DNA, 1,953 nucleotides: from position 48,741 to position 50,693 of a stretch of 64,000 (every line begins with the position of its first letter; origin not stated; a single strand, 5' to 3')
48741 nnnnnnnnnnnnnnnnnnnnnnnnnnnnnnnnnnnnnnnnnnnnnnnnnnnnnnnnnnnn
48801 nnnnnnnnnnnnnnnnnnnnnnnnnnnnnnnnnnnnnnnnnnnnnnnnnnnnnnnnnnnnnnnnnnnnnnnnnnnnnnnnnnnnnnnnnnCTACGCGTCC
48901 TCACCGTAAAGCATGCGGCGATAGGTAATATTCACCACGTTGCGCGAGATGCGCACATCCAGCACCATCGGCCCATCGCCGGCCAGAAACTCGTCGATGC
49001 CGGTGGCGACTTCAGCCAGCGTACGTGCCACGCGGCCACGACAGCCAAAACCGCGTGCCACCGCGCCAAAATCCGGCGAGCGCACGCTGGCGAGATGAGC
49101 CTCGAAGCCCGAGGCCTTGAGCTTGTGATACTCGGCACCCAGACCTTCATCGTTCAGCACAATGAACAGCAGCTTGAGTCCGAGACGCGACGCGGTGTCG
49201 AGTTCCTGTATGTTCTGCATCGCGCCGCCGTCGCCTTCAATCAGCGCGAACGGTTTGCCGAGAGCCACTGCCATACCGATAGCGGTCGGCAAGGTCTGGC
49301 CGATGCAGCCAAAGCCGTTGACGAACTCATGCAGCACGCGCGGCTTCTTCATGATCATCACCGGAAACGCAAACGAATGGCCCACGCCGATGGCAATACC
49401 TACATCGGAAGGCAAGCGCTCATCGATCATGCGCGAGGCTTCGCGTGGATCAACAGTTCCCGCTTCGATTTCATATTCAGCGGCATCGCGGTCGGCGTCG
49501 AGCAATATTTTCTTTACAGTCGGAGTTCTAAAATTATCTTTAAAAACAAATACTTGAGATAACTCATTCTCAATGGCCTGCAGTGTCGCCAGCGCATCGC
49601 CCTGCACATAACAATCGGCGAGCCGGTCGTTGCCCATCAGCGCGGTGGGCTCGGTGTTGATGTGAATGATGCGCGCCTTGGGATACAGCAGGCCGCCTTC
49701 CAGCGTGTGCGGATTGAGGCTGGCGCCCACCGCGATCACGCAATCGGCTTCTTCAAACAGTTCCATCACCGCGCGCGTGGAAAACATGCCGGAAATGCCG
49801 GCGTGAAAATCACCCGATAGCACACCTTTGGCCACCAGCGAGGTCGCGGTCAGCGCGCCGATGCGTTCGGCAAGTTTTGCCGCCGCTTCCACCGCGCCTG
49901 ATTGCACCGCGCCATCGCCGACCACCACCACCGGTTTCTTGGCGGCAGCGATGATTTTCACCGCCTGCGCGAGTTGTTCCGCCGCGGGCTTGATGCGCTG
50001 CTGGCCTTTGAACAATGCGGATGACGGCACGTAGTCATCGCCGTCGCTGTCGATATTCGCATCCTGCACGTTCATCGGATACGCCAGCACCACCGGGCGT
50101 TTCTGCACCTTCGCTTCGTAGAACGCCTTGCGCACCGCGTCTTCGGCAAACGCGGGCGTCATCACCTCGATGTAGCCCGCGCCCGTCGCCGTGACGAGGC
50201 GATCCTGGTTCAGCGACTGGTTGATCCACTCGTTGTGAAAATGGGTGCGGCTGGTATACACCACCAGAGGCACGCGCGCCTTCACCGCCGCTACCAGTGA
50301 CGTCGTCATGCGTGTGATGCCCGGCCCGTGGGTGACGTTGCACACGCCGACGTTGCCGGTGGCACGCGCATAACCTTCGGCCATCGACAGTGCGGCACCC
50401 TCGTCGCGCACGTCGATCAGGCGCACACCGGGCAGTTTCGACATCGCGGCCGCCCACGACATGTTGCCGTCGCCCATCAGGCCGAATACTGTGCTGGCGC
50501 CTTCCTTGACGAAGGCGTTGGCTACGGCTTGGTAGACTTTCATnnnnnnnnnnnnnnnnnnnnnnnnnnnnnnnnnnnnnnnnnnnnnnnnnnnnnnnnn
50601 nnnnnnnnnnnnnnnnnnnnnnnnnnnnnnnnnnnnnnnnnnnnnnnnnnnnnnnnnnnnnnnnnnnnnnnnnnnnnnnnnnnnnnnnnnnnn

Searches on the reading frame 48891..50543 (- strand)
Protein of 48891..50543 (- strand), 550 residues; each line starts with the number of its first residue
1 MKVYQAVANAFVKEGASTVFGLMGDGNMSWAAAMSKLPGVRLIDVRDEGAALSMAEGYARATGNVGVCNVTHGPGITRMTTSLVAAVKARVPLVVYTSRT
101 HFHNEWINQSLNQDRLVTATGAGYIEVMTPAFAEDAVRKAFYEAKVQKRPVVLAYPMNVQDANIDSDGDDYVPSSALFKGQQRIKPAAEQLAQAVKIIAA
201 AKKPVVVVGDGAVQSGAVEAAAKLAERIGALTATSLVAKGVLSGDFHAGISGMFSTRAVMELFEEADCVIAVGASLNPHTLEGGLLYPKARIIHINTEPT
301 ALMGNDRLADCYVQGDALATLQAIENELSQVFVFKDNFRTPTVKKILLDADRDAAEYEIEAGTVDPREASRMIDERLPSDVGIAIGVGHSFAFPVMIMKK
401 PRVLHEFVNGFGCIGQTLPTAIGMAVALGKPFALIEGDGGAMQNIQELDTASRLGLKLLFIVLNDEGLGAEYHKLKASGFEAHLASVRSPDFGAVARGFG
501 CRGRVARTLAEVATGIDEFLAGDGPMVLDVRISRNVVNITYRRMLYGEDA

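Call 7: search_protein_families(library=pfam, proteins=[window:48891-50543:-])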
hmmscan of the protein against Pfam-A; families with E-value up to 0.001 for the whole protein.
window:48891-50543:- (550 aa): 4 families
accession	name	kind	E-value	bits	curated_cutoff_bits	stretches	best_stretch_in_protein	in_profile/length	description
PF00205.28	TPP_enzyme_M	-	2.2e-28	99.1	30.4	1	192-324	2-137/137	Thiamine pyrophosphate enzyme, central domain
PF02776.23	TPP_enzyme_N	-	6.6e-28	97.3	26.8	1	1-103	1-103/119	Thiamine pyrophosphate enzyme, N-terminal TPP binding domain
PF02775.26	TPP_enzyme_C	-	5.3e-26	91.7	21.9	1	394-530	11-151/151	Thiamine pyrophosphate enzyme, C-terminal TPP binding domain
PF01855.24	POR_N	-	0.00032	20.9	27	1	34-97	32-93/231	Pyruvate flavodoxin/ferredoxin oxidoreductase, thiamine diP-bdg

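Call 8: find_homologous_proteins(query=window:48894-50543:-, max_evalue=1e-20)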
Query window:48894-50543:- (550 aa): 1128 proteins with E <= 1e-20 among 8000 candidates; the best 120 are listed.
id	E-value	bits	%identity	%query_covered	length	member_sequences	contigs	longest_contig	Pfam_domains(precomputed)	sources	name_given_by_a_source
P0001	0.0e+0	1211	100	100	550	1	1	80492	PF02775.27,PF02776.24,PF00205.29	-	-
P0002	0.0e+0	1099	89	100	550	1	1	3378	PF02775.27,PF02776.24,PF00205.29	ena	-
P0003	0.0e+0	1093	90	100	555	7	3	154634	PF02775.27,PF02776.24,PF00205.29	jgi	jgi:acetolactate synthase-1/2/3 large subunit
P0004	0.0e+0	1082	89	100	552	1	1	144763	PF02775.27,PF02776.24,PF00205.29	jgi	-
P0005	0.0e+0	1074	87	100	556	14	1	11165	PF02775.27,PF02776.24,PF00205.29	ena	-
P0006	0.0e+0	1070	87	100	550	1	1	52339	PF02775.27,PF02776.24,PF00205.29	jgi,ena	-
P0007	0.0e+0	1067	86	100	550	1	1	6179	PF02775.27,PF02776.24,PF00205.29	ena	-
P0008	0.0e+0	1064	86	100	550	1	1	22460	PF02775.27,PF02776.24,PF00205.29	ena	-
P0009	0.0e+0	1062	86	100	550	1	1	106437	PF01855.25,PF02775.27,PF02776.24,PF00205.29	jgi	jgi:thiamine pyrophosphate-dependent acetolactate synthase large subunit-like protein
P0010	0.0e+0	1060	86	100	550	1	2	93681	PF02775.27,PF02776.24,PF00205.29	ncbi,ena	-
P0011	0.0e+0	1057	85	100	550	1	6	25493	PF02775.27,PF02776.24,PF00205.29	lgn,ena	-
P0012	0.0e+0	1054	85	100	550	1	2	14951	PF02775.27,PF02776.24,PF00205.29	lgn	-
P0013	0.0e+0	1053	85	100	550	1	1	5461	PF02775.27,PF02776.24,PF00205.29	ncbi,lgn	ncbi:MAG: thiamine pyrophosphate-binding protein [Burkholderiales bacterium]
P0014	0.0e+0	1052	85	100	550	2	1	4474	PF02775.27,PF02776.24,PF00205.29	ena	-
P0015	0.0e+0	1052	85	100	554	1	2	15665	PF02775.27,PF02776.24,PF00205.29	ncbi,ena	-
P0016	0.0e+0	1052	85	100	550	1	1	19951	PF02775.27,PF02776.24,PF00205.29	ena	-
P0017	0.0e+0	1052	85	100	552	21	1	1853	PF02775.27,PF02776.24,PF00205.29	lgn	-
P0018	0.0e+0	1049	86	100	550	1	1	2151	PF02775.27,PF02776.24,PF00205.29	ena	-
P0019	0.0e+0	1045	85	100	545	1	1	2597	PF02775.27,PF02776.24,PF00205.29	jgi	jgi:thiamine pyrophosphate-dependent acetolactate synthase large subunit-like protein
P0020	0.0e+0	1044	85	100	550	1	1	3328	PF02775.27,PF02776.24,PF00205.29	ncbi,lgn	-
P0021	0.0e+0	1043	84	100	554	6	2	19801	PF02775.27,PF02776.24,PF00205.29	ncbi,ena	-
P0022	0.0e+0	1042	84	100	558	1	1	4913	PF02775.27,PF02776.24,PF00205.29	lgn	-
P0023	0.0e+0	1042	84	100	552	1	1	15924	PF02775.27,PF02776.24,PF00205.29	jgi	jgi:acetolactate synthase I/II/III large subunit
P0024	0.0e+0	1042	84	100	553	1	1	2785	PF02775.27,PF02776.24,PF00205.29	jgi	-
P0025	0.0e+0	1041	84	100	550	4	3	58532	PF02775.27,PF02776.24,PF00205.29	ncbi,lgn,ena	-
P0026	0.0e+0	1041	84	100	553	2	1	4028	PF01855.25,PF02775.27,PF02776.24,PF00205.29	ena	-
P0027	0.0e+0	1041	84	100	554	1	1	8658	PF02775.27,PF02776.24,PF00205.29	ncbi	-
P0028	0.0e+0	1035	83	100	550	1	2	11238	PF02775.27,PF02776.24,PF00205.29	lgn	-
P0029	0.0e+0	1034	84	100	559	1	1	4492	PF02775.27,PF02776.24,PF00205.29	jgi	jgi:acetolactate synthase I/II/III large subunit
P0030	0.0e+0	1032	84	100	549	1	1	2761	PF02775.27,PF02776.24,PF00205.29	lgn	-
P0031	0.0e+0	1029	84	100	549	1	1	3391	PF02775.27,PF02776.24,PF00205.29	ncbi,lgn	-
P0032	0.0e+0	1029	84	100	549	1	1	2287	PF02775.27,PF02776.24,PF00205.29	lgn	-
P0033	0.0e+0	1028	83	100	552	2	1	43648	PF02775.27,PF02776.24,PF00205.29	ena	-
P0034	0.0e+0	1027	84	100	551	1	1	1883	PF02775.27,PF02776.24,PF00205.29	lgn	-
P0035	0.0e+0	1022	84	100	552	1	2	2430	PF02775.27,PF02776.24,PF00205.29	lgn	-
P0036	0.0e+0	1016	86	96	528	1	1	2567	PF02775.27,PF02776.24,PF00205.29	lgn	-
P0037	0.0e+0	1015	83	100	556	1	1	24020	PF02775.27,PF02776.24,PF00205.29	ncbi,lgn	-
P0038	0.0e+0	1015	83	100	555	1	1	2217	PF02775.27,PF02776.24,PF00205.29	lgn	-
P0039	0.0e+0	1012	82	100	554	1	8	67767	PF02775.27,PF02776.24,PF00205.29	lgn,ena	-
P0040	1.3e-293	992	80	100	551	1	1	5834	PF02775.27,PF02776.24,PF00205.29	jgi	jgi:acetolactate synthase I/II/III large subunit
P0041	1.2e-292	989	80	100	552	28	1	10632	PF02775.27,PF02776.24,PF00205.29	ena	-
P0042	4.8e-289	977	79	100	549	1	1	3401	PF02775.27,PF02776.24,PF00205.29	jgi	jgi:acetolactate synthase-1/2/3 large subunit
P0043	3.1e-271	919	81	93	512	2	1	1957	PF02775.27,PF02776.24,PF00205.29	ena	-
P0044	2.8e-267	906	73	100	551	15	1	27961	PF02775.27,PF02776.24,PF00205.29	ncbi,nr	ncbi:MAG: thiamine pyrophosphate-binding protein [Betaproteobacteria bacterium]|nr:thiamine pyrophos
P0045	1.9e-265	900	73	100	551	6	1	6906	PF02775.27,PF02776.24,PF00205.29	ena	-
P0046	4.8e-263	892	73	100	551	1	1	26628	PF02775.27,PF02776.24,PF00205.29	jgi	jgi:thiamine pyrophosphate-dependent acetolactate synthase large subunit-like protein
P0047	1.0e-260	884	86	83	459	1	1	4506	PF02775.27,PF00205.29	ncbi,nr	ncbi:MAG TPA: thiamine pyrophosphate-dependent enzyme, partial [Burkholderiales bacterium]|nr:thiami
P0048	3.3e-260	882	71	100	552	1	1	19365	PF02775.27,PF02776.24,PF00205.29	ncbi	-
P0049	1.4e-255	867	85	84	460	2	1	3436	PF02775.27,PF00205.29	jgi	-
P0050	1.3e-253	861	71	100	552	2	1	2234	PF02775.27,PF02776.24,PF00205.29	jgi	-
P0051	5.7e-251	852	72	97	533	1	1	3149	PF02775.27,PF02776.24,PF00205.29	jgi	jgi:thiamine pyrophosphate-dependent acetolactate synthase large subunit-like protein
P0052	1.9e-250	850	68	100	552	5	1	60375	PF02775.27,PF02776.24,PF00205.29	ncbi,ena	-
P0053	2.3e-250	850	69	100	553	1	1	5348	PF02775.27,PF02776.24,PF00205.29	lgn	-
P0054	1.4e-249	847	68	100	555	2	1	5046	PF02775.27,PF02776.24,PF00205.29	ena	-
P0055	1.3e-246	837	68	100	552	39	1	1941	PF02775.27,PF02776.24,PF00205.29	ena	-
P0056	2.6e-246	836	69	100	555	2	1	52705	PF02775.27,PF02776.24,PF00205.29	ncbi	-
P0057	9.5e-244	828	67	100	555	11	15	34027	PF02775.27,PF02776.24,PF00205.29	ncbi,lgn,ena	-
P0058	5.0e-243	826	67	100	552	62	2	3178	PF02775.27,PF02776.24,PF00205.29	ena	-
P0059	3.1e-238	810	67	100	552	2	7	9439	PF02775.27,PF02776.24,PF00205.29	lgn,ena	-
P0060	1.8e-237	807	66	100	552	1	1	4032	PF02775.27,PF02776.24,PF00205.29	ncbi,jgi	jgi:acetolactate synthase-1/2/3 large subunit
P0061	9.3e-237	805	65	100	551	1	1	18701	PF02775.27,PF02776.24,PF00205.29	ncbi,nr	ncbi:MAG: thiamine pyrophosphate-binding protein [Betaproteobacteria bacterium]|nr:thiamine pyrophos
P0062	1.0e-234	798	65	100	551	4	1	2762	PF01855.25,PF02775.27,PF02776.24,PF00205.29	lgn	-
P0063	1.9e-234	797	64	100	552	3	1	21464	PF02775.27,PF02776.24,PF00205.29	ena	-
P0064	1.6e-231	788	63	100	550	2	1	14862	PF02775.27,PF02776.24,PF00205.29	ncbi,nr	ncbi:MAG: thiamine pyrophosphate-binding protein [Betaproteobacteria bacterium]|nr:thiamine pyrophos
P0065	2.1e-231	787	62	100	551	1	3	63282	PF01855.25,PF02775.27,PF02776.24,PF00205.29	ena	-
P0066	1.8e-230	784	64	100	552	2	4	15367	PF02775.27,PF02776.24,PF00205.29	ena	-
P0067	2.0e-230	784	82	79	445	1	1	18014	PF02775.27,PF00205.29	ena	-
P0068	2.0e-229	781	64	100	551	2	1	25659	PF02775.27,PF02776.24,PF00205.29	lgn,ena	-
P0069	2.3e-229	780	63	100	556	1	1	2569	PF02775.27,PF02776.24,PF00205.29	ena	-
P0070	2.9e-229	780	63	100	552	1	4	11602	PF02775.27,PF02776.24,PF00205.29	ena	-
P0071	1.7e-228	778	63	100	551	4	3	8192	PF02775.27,PF02776.24,PF00205.29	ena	-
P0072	5.0e-227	773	81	77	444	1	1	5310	PF02775.27,PF00205.29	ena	-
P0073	6.1e-227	773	61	100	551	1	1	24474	PF01855.25,PF02775.27,PF02776.24,PF00205.29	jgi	-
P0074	4.7e-224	763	60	100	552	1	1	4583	PF02775.27,PF02776.24,PF00205.29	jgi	-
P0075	1.1e-223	762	62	100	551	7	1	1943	PF02775.27,PF02776.24,PF00205.29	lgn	-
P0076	1.3e-222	758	62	100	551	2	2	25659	PF02775.27,PF02776.24,PF00205.29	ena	-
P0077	1.1e-221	755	61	100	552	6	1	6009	PF02775.27,PF02776.24,PF00205.29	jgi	jgi:thiamine pyrophosphate-dependent acetolactate synthase large subunit-like protein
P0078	1.1e-221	755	61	100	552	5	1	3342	PF02775.27,PF02776.24,PF00205.29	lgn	-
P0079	2.2e-221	754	61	100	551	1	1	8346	PF02775.27,PF02776.24,PF00205.29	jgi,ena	-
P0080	3.9e-221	753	59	100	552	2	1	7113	PF02775.27,PF02776.24,PF00205.29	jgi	jgi:acetolactate synthase-1/2/3 large subunit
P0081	7.1e-220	749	61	100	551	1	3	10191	PF02775.27,PF02776.24,PF00205.29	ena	-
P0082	1.0e-219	749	61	100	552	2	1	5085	PF01855.25,PF02775.27,PF02776.24,PF00205.29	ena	-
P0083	2.5e-219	747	62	100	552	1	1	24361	PF02775.27,PF02776.24,PF00205.29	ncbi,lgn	-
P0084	3.4e-219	747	60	100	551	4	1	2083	PF02775.27,PF02776.24,PF00205.29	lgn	-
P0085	5.8e-219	746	60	100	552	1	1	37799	PF02775.27,PF02776.24,PF00205.29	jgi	-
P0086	7.1e-218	743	61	100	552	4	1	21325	PF02775.27,PF02776.24,PF00205.29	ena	-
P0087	1.1e-217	742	61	100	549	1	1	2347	PF01855.25,PF02775.27,PF02776.24,PF00205.29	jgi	jgi:thiamine pyrophosphate-dependent acetolactate synthase large subunit-like protein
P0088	4.5e-217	740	61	100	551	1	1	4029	PF02775.27,PF02776.24,PF00205.29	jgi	-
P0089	9.4e-217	739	61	100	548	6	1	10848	PF02775.27,PF02776.24,PF00205.29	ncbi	-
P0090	1.0e-216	739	61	100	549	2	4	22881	PF02775.27,PF02776.24,PF00766.26,PF00205.29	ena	-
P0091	3.2e-216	737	60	100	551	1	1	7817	PF02775.27,PF02776.24,PF00205.29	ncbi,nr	ncbi:MAG: thiamine pyrophosphate-binding protein [Betaproteobacteria bacterium]|nr:thiamine pyrophos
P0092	1.4e-215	735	61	100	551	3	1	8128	PF02775.27,PF02776.24,PF00205.29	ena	-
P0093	1.1e-214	732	58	100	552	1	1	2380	PF01855.25,PF02775.27,PF02776.24,PF00205.29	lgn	-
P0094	2.7e-214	731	61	100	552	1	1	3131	PF01855.25,PF02775.27,PF02776.24,PF00205.29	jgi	jgi:acetolactate synthase-1/2/3 large subunit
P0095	8.6e-214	729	59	100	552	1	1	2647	PF01855.25,PF02775.27,PF02776.24,PF00205.29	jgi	-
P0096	1.1e-213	729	59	100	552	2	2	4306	PF01855.25,PF02775.27,PF02776.24,PF00205.29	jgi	jgi:acetolactate synthase I/II/III large subunit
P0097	1.5e-213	728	60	100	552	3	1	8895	PF01855.25,PF02775.27,PF02776.24,PF00205.29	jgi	jgi:thiamine pyrophosphate-dependent acetolactate synthase large subunit-like protein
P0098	2.2e-213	728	60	100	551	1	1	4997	PF02775.27,PF02776.24,PF00205.29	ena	-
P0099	2.7e-213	728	60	100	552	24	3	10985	PF02775.27,PF02776.24,PF00205.29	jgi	jgi:thiamine pyrophosphate-dependent acetolactate synthase large subunit-like protein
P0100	2.8e-213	727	60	100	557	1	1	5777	PF02775.27,PF02776.24,PF00205.29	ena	-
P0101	3.2e-213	727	59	100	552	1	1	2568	PF01855.25,PF02775.27,PF02776.24,PF00205.29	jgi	jgi:acetolactate synthase I/II/III large subunit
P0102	4.4e-213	727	60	100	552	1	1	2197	PF01855.25,PF02775.27,PF02776.24,PF00205.29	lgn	-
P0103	8.3e-213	726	58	100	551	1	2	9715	PF02775.27,PF02776.24,PF00205.29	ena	-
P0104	1.1e-212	725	60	100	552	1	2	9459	PF01855.25,PF02775.27,PF02776.24,PF00205.29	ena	-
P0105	1.3e-212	725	59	100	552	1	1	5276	PF01855.25,PF02775.27,PF02776.24,PF00205.29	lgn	-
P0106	2.8e-212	724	59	100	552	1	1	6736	PF02775.27,PF02776.24,PF00205.29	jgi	jgi:acetolactate synthase I/II/III large subunit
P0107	5.4e-212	723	58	100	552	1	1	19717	PF01855.25,PF02775.27,PF02776.24,PF00205.29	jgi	jgi:thiamine pyrophosphate-dependent acetolactate synthase large subunit-like protein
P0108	7.4e-212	723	59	100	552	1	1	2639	PF01855.25,PF02775.27,PF02776.24,PF00205.29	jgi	jgi:acetolactate synthase I/II/III large subunit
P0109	8.9e-212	722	60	100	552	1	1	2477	PF01855.25,PF02775.27,PF02776.24,PF00205.29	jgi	jgi:acetolactate synthase I/II/III large subunit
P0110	2.2e-211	721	59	100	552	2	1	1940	PF01855.25,PF02775.27,PF02776.24,PF00205.29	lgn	-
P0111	2.6e-211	721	58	100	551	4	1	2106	PF02775.27,PF02776.24,PF00205.29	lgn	-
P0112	3.0e-211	721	58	100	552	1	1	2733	PF01855.25,PF02775.27,PF02776.24,PF00205.29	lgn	-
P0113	4.1e-211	720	59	100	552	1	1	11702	PF01855.25,PF02775.27,PF02776.24,PF00205.29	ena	-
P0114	4.4e-211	720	59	100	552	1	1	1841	PF01855.25,PF02775.27,PF02776.24,PF00205.29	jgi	jgi:acetolactate synthase I/II/III large subunit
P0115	5.1e-211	720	60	100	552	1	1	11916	PF01855.25,PF02775.27,PF02776.24,PF00205.29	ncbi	-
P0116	6.4e-211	720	58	100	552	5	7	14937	PF02775.27,PF02776.24,PF00205.29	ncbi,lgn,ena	-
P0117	6.7e-211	720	58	100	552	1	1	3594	PF01855.25,PF02775.27,PF02776.24,PF00205.29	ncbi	-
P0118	7.5e-211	719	58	100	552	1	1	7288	PF01855.25,PF02775.27,PF02776.24,PF00205.29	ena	-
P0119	1.0e-210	719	59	100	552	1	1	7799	PF01855.25,PF02775.27,PF02776.24,PF00205.29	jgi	jgi:thiamine pyrophosphate-dependent acetolactate synthase large subunit-like protein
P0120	1.1e-210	719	59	100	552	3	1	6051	PF01855.25,PF02775.27,PF02776.24,PF00205.29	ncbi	ncbi:MAG: thiamine pyrophosphate-binding protein [Burkholderiales bacterium]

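Call 12: find_encoding_contigs(protein=P0003, flank=10000, max_places=2)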
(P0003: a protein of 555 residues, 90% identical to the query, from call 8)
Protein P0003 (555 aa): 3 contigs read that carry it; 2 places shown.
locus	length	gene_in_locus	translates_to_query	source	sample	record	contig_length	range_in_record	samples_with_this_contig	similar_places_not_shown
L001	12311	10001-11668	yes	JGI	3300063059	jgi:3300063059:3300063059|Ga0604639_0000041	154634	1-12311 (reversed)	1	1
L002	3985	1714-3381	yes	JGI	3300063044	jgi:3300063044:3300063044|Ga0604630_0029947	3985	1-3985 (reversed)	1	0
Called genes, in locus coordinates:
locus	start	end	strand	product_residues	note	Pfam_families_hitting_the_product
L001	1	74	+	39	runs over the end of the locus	-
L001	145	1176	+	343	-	PF02668:TauD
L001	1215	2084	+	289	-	PF02668:TauD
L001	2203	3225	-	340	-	PF03401:TctC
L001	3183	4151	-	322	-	PF03401:TctC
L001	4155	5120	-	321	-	PF03401:TctC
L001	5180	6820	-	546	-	PF02776:TPP_enzyme_N, PF00205:TPP_enzyme_M, PF02775:TPP_enzyme_C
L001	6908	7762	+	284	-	PF00561:Abhydrolase_1, PF12146:Hydrolase_4, PF12697:Abhydrolase_6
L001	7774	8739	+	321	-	PF03401:TctC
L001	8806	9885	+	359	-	PF04909:Amidohydro_2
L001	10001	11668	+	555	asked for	PF02776:TPP_enzyme_N, PF00205:TPP_enzyme_M, PF02775:TPP_enzyme_C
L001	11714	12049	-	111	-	PF14355:Abi_C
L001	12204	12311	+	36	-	?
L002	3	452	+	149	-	?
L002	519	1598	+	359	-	PF04909:Amidohydro_2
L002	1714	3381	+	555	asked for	PF02776:TPP_enzyme_N, PF00205:TPP_enzyme_M, PF02775:TPP_enzyme_C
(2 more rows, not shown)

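Call 13: find_encoding_contigs(protein=P0009, flank=10000, max_places=2)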
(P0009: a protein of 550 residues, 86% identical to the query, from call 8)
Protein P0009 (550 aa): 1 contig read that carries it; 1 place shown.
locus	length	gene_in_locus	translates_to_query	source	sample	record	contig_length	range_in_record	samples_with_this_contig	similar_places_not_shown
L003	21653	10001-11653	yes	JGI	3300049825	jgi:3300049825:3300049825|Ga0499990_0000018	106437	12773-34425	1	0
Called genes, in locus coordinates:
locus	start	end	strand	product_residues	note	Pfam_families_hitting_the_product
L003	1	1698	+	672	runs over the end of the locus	PF20091:Abhydrolase_10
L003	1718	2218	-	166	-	-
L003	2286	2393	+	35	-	-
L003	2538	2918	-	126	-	PF02566:OsmC (weak)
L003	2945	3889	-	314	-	PF03401:TctC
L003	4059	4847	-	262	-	PF03401:TctC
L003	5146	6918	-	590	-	PF02776:TPP_enzyme_N, PF00205:TPP_enzyme_M, PF02775:TPP_enzyme_C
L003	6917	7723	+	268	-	PF12146:Hydrolase_4, PF00561:Abhydrolase_1, PF12697:Abhydrolase_6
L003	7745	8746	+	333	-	PF03401:TctC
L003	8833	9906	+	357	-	PF04909:Amidohydro_2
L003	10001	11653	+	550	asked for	PF02776:TPP_enzyme_N, PF01855:POR_N (faint), PF00205:TPP_enzyme_M, PF02775:TPP_enzyme_C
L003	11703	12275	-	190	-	-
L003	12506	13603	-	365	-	PF01436:NHL (faint), PF07494:Reg_prop (faint), PF17170:DUF5128 (faint)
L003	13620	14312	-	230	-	PF13531:SBP_bac_11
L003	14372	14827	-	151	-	PF01850:PIN (weak), PF13470:PIN_3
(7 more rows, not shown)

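Call 14: find_encoding_contigs(protein=P0044, flank=10000, max_places=2)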
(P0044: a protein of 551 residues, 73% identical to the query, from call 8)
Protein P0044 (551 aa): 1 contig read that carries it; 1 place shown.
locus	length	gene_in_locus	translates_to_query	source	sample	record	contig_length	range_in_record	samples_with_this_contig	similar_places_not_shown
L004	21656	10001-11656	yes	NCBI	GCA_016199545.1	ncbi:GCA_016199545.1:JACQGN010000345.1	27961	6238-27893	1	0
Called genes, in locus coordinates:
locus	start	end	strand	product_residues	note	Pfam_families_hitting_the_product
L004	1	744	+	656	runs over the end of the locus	PF01970:TctA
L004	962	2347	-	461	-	PF03972:MmgE_PrpD_N, PF19305:MmgE_PrpD_C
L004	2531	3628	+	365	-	PF03401:TctC (faint)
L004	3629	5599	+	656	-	PF01970:TctA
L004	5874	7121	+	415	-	PF06123:CreD (faint)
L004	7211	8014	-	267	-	PF02633:Creatininase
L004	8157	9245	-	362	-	PF01408:GFO_IDH_MocA, PF03807:F420_oxidored, PF02894:GFO_IDH_MocA_C, PF22725:GFO_IDH_MocA_C3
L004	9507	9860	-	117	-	PF03401:TctC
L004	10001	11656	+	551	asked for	PF02776:TPP_enzyme_N, PF00205:TPP_enzyme_M, PF02775:TPP_enzyme_C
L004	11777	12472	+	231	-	PF03401:TctC (weak)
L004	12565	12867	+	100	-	PF04014:MazE_antitoxin (weak)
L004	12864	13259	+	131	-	PF01850:PIN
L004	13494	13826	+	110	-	PF21814:DUF6883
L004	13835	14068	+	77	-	PF16277:DUF4926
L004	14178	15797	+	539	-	PF01555:N6_N4_Mtase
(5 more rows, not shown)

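Call 15: find_encoding_contigs(protein=P0004, flank=10000, max_places=1)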
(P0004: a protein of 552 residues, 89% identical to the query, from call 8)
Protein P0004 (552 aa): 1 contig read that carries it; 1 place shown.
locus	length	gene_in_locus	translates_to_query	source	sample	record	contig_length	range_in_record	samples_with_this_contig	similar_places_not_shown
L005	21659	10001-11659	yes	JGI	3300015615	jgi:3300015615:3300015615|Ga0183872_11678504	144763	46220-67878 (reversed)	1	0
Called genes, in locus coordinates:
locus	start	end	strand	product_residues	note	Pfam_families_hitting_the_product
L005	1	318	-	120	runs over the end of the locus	PF13442:Cytochrome_CBB3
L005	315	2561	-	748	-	PF20256:MoCoBD_2, PF01315:Ald_Xan_dh_C (weak), PF02738:MoCoBD_1, PF20256:MoCoBD_2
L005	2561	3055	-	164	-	PF00111:Fer2 (weak), PF01799:Fer2_2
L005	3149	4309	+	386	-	PF02746:MR_MLE_N, PF13378:MR_MLE_C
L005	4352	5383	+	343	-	PF02668:TauD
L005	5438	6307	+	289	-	PF02668:TauD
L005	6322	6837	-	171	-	PF02639:DUF188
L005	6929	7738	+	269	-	PF12146:Hydrolase_4, PF00561:Abhydrolase_1, PF12697:Abhydrolase_6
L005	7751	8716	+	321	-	PF03401:TctC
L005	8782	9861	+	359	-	PF04909:Amidohydro_2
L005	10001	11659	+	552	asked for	PF02776:TPP_enzyme_N, PF00205:TPP_enzyme_M, PF02775:TPP_enzyme_C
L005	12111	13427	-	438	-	PF01554:MatE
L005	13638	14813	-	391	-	PF03401:TctC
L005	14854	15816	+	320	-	PF00701:DHDPS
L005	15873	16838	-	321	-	PF03401:TctC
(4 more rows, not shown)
